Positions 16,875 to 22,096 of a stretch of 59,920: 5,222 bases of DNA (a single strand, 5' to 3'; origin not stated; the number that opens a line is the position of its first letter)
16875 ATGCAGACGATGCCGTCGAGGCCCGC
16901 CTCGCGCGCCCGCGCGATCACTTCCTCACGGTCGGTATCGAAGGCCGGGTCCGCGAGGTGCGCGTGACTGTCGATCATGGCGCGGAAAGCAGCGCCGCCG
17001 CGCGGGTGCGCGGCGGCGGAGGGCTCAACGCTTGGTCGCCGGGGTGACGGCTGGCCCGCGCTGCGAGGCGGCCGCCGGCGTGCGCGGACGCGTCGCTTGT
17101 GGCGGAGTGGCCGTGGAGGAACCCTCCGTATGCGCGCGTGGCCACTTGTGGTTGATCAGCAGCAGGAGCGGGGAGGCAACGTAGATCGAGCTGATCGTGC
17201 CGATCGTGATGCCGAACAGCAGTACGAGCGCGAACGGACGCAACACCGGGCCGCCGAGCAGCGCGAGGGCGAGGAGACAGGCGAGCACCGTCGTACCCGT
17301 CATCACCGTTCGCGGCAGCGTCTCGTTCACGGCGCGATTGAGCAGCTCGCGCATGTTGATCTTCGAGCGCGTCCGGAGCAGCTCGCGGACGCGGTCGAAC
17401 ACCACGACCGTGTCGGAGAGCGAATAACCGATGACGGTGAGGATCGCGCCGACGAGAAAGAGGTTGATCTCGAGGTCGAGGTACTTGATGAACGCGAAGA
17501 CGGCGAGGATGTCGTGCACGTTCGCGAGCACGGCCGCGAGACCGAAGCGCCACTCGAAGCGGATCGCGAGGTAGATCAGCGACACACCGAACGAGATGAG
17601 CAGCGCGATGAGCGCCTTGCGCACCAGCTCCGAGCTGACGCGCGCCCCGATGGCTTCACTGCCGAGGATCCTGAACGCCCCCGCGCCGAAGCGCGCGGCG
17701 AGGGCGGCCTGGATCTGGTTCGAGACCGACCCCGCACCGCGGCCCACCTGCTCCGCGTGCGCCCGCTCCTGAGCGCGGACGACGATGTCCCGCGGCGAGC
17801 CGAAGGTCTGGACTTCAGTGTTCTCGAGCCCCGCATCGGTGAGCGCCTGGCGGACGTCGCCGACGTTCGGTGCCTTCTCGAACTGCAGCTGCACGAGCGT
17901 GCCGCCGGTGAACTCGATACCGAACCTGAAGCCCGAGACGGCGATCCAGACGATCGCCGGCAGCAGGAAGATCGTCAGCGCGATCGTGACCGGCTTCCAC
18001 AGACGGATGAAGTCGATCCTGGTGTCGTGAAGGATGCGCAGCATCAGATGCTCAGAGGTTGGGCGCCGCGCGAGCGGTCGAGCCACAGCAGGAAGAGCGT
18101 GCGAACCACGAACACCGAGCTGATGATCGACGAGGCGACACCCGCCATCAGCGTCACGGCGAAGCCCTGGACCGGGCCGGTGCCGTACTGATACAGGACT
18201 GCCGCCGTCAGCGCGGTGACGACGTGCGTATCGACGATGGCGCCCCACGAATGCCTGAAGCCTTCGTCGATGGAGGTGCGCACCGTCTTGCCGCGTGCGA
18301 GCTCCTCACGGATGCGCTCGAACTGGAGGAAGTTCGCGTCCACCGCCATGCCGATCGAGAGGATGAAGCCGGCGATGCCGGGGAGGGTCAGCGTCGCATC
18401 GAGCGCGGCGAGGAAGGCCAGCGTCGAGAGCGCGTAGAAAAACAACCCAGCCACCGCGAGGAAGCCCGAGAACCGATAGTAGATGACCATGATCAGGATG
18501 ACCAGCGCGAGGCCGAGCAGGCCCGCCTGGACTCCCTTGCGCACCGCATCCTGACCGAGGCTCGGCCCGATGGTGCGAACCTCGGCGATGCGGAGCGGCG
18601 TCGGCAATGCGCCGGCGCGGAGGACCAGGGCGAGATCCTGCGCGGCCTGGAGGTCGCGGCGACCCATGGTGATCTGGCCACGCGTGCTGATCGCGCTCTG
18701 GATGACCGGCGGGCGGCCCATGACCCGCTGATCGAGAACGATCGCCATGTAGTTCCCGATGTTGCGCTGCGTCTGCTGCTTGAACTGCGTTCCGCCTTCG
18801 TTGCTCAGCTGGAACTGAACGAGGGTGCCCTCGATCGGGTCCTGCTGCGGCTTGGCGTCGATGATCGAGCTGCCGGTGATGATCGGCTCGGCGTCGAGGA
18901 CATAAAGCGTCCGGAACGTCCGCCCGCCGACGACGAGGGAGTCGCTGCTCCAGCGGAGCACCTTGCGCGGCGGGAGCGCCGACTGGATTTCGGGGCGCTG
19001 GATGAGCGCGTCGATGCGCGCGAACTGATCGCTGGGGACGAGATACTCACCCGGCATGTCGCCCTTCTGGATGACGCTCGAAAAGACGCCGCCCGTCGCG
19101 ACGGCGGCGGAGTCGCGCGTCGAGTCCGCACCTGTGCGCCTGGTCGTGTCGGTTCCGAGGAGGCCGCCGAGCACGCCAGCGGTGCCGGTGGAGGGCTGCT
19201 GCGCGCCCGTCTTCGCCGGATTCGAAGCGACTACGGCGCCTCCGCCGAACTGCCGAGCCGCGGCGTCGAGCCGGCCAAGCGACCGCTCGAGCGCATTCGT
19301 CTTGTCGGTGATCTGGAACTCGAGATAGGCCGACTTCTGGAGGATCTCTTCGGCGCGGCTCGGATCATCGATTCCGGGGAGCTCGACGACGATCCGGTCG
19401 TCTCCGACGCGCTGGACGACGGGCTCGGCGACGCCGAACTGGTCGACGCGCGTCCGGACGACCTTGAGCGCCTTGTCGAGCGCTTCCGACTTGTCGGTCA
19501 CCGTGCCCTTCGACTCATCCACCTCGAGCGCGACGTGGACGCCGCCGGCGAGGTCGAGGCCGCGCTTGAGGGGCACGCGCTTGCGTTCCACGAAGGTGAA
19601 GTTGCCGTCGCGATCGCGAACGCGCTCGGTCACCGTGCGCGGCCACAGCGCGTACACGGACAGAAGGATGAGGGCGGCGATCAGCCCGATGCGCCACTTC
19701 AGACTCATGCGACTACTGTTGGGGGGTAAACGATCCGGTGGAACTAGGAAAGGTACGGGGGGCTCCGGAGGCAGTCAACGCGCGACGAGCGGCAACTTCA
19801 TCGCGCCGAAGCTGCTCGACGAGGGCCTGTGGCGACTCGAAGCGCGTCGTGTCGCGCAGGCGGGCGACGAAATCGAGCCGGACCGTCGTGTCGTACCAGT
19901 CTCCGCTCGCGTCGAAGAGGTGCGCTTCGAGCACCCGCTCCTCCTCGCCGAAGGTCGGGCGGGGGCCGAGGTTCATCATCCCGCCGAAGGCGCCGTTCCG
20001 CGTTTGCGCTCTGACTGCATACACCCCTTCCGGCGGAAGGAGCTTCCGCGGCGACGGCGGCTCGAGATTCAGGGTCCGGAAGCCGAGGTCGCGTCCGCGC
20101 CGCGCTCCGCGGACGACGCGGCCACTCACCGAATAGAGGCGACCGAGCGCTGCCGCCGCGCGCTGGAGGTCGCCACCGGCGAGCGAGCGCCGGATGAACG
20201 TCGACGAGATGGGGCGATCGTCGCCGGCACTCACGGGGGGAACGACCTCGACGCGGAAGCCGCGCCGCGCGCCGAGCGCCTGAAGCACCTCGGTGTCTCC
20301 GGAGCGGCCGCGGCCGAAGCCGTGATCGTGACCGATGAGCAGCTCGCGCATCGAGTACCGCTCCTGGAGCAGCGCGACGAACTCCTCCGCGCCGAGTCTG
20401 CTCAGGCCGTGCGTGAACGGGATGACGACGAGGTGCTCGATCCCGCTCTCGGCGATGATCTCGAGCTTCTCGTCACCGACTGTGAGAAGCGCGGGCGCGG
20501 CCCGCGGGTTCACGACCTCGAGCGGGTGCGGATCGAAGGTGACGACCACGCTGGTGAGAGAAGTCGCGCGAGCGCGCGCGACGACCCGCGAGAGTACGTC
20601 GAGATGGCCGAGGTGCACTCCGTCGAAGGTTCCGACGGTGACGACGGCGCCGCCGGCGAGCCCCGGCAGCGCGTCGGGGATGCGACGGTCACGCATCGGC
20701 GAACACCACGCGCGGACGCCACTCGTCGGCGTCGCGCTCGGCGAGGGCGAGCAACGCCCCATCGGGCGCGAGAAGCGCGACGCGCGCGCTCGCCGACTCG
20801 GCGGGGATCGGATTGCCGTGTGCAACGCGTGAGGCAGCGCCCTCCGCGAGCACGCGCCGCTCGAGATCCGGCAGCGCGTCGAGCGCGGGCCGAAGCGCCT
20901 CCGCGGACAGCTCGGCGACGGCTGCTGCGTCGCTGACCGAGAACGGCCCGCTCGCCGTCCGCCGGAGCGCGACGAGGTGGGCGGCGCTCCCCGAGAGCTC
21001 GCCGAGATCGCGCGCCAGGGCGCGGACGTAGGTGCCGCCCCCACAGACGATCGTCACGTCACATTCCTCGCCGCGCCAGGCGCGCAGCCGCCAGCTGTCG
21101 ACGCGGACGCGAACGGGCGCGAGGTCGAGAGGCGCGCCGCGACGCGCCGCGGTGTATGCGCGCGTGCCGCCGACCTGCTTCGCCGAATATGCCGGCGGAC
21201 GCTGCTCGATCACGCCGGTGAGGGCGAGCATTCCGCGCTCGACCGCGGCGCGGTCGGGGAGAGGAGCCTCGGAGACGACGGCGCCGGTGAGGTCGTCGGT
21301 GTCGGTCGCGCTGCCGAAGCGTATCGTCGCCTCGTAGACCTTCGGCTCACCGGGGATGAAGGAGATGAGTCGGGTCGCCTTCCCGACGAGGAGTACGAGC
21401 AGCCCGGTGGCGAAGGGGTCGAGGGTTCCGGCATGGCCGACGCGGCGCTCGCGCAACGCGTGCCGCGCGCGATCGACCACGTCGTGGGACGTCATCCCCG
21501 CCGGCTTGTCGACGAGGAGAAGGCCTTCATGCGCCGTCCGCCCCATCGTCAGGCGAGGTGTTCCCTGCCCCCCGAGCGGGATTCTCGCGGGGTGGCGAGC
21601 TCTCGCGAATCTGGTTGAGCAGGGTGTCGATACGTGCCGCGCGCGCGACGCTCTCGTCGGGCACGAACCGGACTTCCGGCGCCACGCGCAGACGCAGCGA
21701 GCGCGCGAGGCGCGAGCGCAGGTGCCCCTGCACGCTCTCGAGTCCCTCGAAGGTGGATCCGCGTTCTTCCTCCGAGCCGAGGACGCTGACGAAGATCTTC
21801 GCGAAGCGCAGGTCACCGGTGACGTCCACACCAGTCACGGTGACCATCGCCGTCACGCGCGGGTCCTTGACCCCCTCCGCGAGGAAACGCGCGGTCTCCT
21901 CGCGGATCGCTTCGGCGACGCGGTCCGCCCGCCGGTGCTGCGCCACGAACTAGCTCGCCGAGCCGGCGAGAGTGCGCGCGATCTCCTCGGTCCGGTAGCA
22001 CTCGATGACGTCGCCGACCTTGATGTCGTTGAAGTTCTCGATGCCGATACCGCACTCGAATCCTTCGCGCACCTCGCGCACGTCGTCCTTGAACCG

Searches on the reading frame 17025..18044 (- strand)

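Call 23: search_protein_families(library=pfam, proteins=[window:17025-18044:-])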
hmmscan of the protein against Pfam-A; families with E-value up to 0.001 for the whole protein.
window:17025-18044:- (339 aa): 3 families
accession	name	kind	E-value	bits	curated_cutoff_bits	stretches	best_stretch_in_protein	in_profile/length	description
PF02355.23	SecD_SecF_C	-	5.7e-59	199.1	20.5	1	123-298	12-187/189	Protein export membrane protein SecD/SecF, C-terminal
PF07549.19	Sec_GG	-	1.2e-09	37.8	20.3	1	32-58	1-27/28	SecD/SecF GG Motif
PF00873.25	ACR_tran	-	0.0003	19.1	28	1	146-289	339-481/1021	AcrB/AcrD/AcrF family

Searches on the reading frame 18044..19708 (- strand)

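Call 23: search_protein_families(library=pfam, proteins=[window:18044-19708:-])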
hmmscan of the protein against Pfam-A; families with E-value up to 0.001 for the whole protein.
window:18044-19708:- (554 aa): 4 families
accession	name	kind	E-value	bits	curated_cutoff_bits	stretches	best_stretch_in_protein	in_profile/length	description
PF22599.2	SecDF_P1_head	-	2.9e-25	88.8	27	1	268-369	12-113/114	SecDF, P1 head subdomain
PF21760.3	SecD_1st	-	3.9e-25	87.5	27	1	78-135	2-59/60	Protein translocase subunit SecDF, P1 domain, N-terminal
PF02355.23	SecD_SecF_C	-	3.3e-20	72.7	20.5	1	374-542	15-186/189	Protein export membrane protein SecD/SecF, C-terminal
PF00873.25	ACR_tran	-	0.00029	19.1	28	1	387-535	328-482/1021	AcrB/AcrD/AcrF family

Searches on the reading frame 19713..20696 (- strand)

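Call 23: search_protein_families(library=pfam, proteins=[window:19713-20696:-])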
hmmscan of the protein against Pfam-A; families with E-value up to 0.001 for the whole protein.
window:19713-20696:- (327 aa): 3 families
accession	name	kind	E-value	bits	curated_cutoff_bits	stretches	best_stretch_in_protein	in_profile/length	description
PF06574.18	FAD_syn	-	2e-44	151.6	27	1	16-166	7-157/158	FAD synthetase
PF01687.23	Flavokinase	-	2.6e-37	128.2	19.6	1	184-306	1-123/124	Riboflavin kinase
PF01467.32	CTP_transf_like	-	0.00013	22.6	21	0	19-55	1-35/133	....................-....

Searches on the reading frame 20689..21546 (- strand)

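Call 23: search_protein_families(library=pfam, proteins=[window:20689-21546:-])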
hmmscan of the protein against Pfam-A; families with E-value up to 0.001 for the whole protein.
window:20689-21546:- (285 aa): 3 families
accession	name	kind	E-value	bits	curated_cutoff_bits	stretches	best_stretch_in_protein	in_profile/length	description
PF01509.24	TruB_N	-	1.6e-43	149.1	27.3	1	28-174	1-149/149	TruB family pseudouridylate synthase (N terminal domain)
PF16198.10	TruB_C_2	-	4.4e-09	36.8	29.3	1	175-216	1-42/66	tRNA pseudouridylate synthase B C-terminal domain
PF09142.17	TruB_C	-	1e-08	35.2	28.7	1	229-282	2-55/56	tRNA Pseudouridine synthase II, C terminal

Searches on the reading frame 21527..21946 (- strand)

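Call 24: search_protein_families(library=pfam, proteins=[window:21527-21946:-])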
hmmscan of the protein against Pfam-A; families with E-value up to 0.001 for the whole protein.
window:21527-21946:- (139 aa): 1 family
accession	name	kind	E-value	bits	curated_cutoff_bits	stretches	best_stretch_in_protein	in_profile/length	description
PF02033.23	RBFA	-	3.4e-32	111.3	34.7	1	6-110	1-105/105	Ribosome-binding factor A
